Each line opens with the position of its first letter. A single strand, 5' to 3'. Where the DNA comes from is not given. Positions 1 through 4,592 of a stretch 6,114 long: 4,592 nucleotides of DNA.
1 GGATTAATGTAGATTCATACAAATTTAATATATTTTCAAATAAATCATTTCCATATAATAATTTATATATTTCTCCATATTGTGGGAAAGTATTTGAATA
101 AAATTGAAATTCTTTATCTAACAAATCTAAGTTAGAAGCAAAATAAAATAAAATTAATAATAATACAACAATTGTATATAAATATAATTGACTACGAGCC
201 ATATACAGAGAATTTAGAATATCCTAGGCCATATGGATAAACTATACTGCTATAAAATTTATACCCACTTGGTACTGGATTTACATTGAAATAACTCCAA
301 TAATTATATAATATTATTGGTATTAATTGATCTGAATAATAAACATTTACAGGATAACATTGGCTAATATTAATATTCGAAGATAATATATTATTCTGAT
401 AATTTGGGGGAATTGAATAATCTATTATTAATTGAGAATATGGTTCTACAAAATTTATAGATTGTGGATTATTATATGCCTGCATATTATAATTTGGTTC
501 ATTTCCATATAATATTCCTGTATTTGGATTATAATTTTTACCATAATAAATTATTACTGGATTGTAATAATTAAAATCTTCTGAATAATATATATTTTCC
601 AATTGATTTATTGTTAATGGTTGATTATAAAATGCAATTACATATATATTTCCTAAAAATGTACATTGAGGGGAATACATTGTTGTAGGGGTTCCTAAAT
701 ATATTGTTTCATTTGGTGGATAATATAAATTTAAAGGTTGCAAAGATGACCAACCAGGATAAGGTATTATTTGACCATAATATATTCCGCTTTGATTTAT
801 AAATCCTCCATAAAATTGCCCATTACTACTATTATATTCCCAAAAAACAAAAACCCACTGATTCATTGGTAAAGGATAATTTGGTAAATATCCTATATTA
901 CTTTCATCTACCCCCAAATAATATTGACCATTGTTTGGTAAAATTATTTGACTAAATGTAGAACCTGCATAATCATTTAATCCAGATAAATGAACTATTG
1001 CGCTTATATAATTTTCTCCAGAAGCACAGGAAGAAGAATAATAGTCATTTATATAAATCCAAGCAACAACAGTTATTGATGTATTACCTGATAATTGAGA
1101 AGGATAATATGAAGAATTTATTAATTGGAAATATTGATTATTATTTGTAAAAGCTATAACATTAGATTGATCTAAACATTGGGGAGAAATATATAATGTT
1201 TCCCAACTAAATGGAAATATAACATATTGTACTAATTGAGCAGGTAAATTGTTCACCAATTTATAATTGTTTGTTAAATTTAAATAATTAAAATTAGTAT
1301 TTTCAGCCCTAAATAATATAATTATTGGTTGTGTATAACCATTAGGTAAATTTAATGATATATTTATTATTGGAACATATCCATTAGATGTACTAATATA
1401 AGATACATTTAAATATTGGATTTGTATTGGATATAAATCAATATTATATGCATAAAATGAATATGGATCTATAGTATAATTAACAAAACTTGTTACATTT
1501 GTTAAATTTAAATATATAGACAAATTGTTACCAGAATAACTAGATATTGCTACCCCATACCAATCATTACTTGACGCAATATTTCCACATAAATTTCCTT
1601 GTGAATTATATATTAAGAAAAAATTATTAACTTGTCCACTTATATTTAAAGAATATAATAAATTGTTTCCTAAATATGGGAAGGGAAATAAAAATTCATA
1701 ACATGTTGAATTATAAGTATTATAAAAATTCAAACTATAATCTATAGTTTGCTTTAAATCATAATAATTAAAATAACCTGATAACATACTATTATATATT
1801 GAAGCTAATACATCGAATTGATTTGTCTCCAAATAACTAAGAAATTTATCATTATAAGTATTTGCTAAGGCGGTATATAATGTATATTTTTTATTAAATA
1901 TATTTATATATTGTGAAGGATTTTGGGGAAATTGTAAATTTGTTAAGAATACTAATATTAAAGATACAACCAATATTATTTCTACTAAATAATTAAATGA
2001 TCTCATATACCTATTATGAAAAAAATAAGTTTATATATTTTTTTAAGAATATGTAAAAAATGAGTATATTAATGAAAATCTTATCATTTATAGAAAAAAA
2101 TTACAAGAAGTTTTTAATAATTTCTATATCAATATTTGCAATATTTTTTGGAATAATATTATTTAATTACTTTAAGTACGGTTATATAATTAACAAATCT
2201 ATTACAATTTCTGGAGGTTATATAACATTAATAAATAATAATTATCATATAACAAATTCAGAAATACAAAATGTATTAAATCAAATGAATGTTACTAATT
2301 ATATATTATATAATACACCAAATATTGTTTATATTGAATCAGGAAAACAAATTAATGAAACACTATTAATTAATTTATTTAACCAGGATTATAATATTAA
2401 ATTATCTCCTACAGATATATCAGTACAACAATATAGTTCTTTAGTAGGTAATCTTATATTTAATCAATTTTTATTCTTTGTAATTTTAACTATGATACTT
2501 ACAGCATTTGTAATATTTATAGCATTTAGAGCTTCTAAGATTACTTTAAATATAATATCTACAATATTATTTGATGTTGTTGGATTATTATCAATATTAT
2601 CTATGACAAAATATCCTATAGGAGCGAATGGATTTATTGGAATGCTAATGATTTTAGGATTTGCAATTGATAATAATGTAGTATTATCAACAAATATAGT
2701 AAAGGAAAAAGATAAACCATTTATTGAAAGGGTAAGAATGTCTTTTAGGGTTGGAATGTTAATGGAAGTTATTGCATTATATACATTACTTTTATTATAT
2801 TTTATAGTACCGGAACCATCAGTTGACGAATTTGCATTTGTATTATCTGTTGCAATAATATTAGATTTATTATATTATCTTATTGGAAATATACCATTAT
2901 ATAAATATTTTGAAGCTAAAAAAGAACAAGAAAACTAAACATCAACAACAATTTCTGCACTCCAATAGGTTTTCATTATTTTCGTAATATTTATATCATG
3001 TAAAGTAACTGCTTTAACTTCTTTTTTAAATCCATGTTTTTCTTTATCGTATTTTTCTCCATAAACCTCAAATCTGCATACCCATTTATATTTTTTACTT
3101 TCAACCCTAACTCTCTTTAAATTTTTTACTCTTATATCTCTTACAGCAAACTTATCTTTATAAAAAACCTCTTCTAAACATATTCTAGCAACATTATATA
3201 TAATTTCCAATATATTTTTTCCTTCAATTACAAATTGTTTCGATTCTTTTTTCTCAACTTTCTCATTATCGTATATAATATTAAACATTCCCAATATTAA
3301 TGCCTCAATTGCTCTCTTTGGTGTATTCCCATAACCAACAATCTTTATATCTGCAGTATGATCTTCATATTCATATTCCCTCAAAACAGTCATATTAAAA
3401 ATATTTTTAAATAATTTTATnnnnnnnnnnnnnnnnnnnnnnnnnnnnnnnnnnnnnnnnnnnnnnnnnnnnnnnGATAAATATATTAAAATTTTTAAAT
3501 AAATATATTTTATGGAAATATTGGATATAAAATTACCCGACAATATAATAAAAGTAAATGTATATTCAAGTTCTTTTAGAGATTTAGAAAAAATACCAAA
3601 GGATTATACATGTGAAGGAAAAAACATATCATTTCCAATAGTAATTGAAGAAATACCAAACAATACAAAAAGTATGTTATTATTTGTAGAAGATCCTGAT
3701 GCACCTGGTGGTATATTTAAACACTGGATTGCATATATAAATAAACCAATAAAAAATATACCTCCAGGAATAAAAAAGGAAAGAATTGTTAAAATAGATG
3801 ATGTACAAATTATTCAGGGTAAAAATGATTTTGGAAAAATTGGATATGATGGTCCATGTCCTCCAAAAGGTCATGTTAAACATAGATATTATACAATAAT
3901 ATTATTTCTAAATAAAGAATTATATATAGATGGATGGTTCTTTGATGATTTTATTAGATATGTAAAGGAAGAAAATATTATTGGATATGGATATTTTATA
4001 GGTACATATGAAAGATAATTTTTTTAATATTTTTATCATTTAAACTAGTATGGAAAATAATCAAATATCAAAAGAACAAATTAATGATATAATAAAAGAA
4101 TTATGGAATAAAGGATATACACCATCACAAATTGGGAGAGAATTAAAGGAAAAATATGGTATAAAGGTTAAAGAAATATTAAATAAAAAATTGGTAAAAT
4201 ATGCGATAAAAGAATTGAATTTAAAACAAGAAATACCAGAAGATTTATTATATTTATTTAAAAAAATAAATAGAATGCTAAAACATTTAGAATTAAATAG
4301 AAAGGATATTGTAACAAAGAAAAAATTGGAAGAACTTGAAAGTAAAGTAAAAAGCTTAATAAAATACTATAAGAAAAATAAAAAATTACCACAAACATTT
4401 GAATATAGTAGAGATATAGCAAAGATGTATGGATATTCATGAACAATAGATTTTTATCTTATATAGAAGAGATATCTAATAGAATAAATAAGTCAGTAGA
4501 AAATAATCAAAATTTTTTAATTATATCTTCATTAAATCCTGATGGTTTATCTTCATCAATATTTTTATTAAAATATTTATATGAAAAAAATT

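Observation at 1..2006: Overlapping tandem pair of surface proteins with paralogous N-terminal signal/anchor segments (possible pilin-like class III signals)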

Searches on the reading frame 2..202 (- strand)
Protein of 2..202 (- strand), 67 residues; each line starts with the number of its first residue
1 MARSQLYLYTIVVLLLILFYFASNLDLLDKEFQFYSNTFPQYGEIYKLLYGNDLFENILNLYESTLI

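Call 5: search_protein_families(library=pfam, proteins=[window:2-202:-], max_evalue=0.1)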
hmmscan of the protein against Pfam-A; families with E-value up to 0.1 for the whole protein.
window:2-202:- (67 aa): 1 family
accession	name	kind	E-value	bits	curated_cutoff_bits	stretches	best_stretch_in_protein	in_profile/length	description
PF16894.10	DUF5084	-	0.06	14.2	27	1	6-43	65-102/130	Domain of unknown function (DUF5084)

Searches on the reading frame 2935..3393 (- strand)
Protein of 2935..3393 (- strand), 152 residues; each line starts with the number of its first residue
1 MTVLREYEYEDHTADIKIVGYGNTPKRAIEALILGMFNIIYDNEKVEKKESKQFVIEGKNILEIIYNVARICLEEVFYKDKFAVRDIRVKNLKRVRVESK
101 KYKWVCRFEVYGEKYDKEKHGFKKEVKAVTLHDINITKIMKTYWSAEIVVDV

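Call 5: search_protein_families(library=pfam, proteins=[window:2935-3393:-], max_evalue=0.1)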
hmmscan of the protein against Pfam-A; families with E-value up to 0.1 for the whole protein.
window:2935-3393:- (152 aa): 2 families
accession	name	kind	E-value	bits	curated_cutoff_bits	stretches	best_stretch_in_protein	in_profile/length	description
PF01951.21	Archease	-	5.6e-29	101.6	25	1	7-152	1-136/136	Archease protein family (MTH1598/TM1083)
PF03143.23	GTP_EFTU_D3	-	0.0069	17.1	27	1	42-87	53-93/106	Elongation factor Tu C-terminal domain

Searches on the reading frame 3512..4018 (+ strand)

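Call 5: search_protein_families(library=pfam, proteins=[window:3512-4018:+], max_evalue=0.1)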
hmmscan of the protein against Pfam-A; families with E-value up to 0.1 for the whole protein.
window:3512-4018:+ (168 aa): 1 family
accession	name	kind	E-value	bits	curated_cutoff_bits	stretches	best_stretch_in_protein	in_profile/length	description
PF01161.25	PBP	-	2.8e-27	96.2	24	1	27-166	1-135/135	Phosphatidylethanolamine-binding protein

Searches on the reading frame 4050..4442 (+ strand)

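Call 5: search_protein_families(library=pfam, proteins=[window:4050-4442:+], max_evalue=0.1)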
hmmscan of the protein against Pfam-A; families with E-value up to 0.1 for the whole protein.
window:4050-4442:+ (130 aa): 9 families
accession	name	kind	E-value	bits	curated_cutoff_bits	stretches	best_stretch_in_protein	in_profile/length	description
PF00312.27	Ribosomal_S15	-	4e-11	43.3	31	1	53-120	5-74/81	Ribosomal protein S15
PF08069.17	Ribosomal_S13_N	-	3.4e-07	30.7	25.4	1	5-38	27-60/60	Ribosomal S13/S15 N-terminal domain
PF10934.14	Sheath_initiator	-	0.0038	17.7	32.9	0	34-68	46-79/104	Contractile injection system sheath initiator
PF21293.2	RNAseD_HRDC_C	-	0.0049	17.1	25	0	47-79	8-40/66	Ribonuclease D, C-terminal HRDC domain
PF09373.15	PMBR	-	0.0086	16.6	24.9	0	98-114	12-28/33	Pseudomurein-binding repeat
PF02637.23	GatB_Yqey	-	0.026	14.8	27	1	2-33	53-84/148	GatB domain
PF19434.4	OPA1_C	-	0.027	14.3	25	1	9-115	212-310/345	Dynamin-like GTPase OPA1 C-terminal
PF01527.26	HTH_Tnp_1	-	0.04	14.6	24.1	0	7-32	8-33/75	Transposase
PF24739.1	DUF7690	-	0.078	13.9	25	0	67-107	37-74/84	Domain of unknown function (DUF7690)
